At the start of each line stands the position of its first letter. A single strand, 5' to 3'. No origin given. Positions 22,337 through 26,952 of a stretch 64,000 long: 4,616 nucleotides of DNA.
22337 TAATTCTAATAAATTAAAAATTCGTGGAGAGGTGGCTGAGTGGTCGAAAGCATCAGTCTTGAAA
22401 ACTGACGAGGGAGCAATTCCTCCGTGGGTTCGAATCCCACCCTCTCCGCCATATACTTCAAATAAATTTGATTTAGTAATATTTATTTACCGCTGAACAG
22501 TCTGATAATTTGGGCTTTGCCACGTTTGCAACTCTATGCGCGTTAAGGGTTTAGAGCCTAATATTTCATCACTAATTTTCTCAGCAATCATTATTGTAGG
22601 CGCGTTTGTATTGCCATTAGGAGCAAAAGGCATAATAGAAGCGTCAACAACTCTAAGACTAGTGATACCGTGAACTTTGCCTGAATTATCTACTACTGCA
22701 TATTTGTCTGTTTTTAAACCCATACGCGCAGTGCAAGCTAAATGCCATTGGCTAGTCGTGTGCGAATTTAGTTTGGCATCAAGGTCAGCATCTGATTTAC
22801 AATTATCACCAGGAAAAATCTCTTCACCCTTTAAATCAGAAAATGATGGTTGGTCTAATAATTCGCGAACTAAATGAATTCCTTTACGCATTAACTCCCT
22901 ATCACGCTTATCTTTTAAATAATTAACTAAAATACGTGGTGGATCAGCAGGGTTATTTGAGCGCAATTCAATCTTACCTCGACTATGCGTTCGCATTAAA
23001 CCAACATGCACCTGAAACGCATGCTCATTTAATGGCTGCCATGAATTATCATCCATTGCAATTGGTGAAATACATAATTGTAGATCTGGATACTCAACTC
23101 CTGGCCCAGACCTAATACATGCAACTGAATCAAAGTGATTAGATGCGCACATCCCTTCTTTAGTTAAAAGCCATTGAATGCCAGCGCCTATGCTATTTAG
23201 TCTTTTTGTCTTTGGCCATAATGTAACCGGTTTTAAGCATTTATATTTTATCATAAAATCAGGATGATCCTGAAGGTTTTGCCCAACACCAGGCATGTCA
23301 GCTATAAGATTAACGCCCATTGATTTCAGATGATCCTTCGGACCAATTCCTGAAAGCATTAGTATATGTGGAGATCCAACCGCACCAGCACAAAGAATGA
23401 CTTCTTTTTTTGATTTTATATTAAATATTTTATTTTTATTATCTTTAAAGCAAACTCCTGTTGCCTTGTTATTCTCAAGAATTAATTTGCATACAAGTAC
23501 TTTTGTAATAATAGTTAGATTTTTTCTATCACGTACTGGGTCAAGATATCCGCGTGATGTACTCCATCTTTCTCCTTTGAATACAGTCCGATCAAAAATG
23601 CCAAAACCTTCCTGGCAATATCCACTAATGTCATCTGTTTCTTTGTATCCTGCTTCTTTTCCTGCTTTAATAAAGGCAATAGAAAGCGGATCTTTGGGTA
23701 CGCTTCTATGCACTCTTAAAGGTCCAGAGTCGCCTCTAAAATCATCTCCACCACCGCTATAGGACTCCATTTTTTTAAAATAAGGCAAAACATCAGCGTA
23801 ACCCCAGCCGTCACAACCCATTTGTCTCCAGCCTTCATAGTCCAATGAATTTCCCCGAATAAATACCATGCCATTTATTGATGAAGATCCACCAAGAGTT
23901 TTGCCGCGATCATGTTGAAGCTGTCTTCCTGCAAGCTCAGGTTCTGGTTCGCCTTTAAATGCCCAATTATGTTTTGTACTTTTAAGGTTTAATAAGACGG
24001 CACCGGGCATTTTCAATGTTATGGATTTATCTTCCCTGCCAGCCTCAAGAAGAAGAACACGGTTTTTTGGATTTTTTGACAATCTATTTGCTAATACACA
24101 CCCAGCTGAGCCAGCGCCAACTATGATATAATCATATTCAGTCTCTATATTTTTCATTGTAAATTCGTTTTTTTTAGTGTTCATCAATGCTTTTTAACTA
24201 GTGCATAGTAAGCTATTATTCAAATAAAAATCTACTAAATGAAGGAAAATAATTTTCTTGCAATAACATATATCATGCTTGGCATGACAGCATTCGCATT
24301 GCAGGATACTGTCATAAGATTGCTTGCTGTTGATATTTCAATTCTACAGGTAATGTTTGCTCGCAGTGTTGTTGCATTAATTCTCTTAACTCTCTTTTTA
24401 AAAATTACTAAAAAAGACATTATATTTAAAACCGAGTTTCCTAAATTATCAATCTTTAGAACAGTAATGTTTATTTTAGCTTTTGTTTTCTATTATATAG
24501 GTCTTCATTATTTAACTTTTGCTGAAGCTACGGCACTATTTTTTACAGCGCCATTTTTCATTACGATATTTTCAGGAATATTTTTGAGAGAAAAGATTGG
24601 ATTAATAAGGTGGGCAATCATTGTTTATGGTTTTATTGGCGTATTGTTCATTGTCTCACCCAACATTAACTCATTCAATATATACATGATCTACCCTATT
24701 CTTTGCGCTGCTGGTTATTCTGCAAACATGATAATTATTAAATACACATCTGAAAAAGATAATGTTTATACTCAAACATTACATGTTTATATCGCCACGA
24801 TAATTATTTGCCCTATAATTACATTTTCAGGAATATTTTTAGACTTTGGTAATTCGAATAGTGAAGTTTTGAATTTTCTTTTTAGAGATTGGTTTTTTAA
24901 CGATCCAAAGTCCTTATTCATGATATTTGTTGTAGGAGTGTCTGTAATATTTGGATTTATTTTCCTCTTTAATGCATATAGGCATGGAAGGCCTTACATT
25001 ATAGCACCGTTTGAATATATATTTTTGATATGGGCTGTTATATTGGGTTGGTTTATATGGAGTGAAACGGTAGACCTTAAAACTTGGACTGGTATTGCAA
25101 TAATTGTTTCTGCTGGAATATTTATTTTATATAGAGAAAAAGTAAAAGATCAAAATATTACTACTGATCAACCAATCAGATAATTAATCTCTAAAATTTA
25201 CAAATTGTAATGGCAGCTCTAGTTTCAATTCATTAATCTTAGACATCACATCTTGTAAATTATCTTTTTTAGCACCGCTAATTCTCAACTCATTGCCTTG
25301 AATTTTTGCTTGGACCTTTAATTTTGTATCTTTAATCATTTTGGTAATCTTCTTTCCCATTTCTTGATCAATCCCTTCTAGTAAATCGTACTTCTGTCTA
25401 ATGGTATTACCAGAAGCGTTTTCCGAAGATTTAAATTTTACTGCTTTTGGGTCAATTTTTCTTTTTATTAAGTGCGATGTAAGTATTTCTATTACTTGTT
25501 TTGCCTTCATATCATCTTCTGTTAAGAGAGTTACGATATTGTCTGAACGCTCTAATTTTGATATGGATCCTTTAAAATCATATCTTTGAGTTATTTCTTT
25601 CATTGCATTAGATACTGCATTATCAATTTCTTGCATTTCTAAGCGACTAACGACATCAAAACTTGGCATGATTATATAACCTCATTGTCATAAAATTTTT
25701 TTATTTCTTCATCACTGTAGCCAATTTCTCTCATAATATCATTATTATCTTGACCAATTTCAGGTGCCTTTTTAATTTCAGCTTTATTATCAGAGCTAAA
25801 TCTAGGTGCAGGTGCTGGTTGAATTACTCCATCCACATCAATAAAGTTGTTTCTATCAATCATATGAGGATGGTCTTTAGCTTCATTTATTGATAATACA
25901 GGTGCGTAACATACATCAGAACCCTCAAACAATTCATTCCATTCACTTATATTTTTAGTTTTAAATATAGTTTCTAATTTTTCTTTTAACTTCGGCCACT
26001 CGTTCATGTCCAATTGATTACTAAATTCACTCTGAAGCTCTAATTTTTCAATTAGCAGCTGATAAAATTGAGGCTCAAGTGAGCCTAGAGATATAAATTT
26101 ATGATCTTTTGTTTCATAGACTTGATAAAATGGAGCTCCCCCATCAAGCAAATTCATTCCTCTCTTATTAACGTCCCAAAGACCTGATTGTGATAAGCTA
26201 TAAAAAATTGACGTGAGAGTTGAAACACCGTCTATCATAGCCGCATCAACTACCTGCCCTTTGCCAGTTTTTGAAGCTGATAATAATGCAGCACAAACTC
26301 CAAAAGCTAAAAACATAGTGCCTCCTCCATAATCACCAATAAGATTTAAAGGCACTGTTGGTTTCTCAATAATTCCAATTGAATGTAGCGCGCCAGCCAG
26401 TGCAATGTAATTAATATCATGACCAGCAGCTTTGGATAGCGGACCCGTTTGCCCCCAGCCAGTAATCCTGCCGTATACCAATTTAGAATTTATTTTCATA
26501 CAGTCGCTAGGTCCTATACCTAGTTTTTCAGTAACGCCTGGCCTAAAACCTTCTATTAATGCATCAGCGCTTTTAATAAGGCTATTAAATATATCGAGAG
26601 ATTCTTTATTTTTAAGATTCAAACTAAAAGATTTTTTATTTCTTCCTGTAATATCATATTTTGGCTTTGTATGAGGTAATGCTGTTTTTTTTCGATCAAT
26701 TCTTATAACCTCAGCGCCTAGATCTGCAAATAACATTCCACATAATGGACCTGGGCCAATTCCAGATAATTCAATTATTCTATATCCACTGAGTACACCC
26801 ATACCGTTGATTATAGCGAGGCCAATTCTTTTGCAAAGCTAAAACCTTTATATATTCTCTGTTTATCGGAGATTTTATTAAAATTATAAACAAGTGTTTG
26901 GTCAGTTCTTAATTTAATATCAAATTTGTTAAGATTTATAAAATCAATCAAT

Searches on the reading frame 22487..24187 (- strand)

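Call 16: search_protein_families(library=pfam, proteins=[window:22487-24187:-], max_evalue=0.00001)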
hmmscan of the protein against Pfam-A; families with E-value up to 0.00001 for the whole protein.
window:22487-24187:- (566 aa): 3 families
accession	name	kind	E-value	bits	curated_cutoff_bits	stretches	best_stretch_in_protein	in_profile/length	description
PF00732.25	GMC_oxred_N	-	5.6e-55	186.9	23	1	18-309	1-217/218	GMC oxidoreductase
PF05199.19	GMC_oxred_C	-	1.4e-35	123.3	24.6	1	401-535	2-139/139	GMC oxidoreductase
PF00890.30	FAD_binding_2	-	1.2e-07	31.7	20.4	0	19-53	1-34/414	FAD binding domain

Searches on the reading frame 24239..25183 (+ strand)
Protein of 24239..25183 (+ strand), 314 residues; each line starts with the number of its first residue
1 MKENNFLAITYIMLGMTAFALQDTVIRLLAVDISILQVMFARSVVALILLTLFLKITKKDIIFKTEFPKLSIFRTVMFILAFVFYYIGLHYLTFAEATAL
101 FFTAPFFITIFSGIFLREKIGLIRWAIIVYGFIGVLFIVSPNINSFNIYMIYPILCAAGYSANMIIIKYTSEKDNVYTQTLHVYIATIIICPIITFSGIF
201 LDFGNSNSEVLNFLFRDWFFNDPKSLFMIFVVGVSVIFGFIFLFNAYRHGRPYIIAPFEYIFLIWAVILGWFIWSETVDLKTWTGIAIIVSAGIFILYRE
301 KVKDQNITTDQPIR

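Call 17: search_protein_families(library=pfam, proteins=[window:24239-25183:+], max_evalue=0.00001)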
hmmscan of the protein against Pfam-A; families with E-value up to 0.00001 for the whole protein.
window:24239-25183:+ (314 aa): 1 family
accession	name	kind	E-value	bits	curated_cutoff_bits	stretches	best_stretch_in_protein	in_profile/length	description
PF00892.27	EamA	-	1.2e-26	94.1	28.2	2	8-139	3-134/135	EamA-like transporter family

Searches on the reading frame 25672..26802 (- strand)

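Call 6: search_protein_families(library=ncbifam, proteins=[window:25672-26802:-], max_evalue=0.00001)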
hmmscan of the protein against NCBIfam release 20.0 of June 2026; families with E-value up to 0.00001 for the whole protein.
window:25672-26802:- (376 aa): 7 families
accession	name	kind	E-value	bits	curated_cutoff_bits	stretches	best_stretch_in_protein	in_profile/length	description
NF003809.0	PRK05398.1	subfamily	6.9e-42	143.5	442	2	4-198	5-209/416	formyl-CoA transferase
TIGR03253.1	oxalate_frc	equivalog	7.4e-41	140.2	504.2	2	4-199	4-209/416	formyl-CoA transferase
NF008511.0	PRK11430.1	equivalog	1.3e-37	129.8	522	1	2-359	8-378/381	CoA:oxalate CoA-transferase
NF002914.1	PRK03525.1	equivalog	7.3e-34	117.3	413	2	2-195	8-204/400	L-carnitine CoA-transferase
NF052585.1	SucGlutTfsCaiB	equivalog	9e-32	110.1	750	1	4-361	8-389/394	succinate--glutarate CoA-transferase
NF041294.1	Scnl_mescCoAtase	equivalog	2.6e-31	109.1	700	1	1-324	1-341/381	succinyl-CoA:mesaconate CoA-transferase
TIGR04253.1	mesacon_CoA_iso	equivalog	5e-10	38.9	725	0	2-68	1-67/403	2-methylfumaryl-CoA isomerase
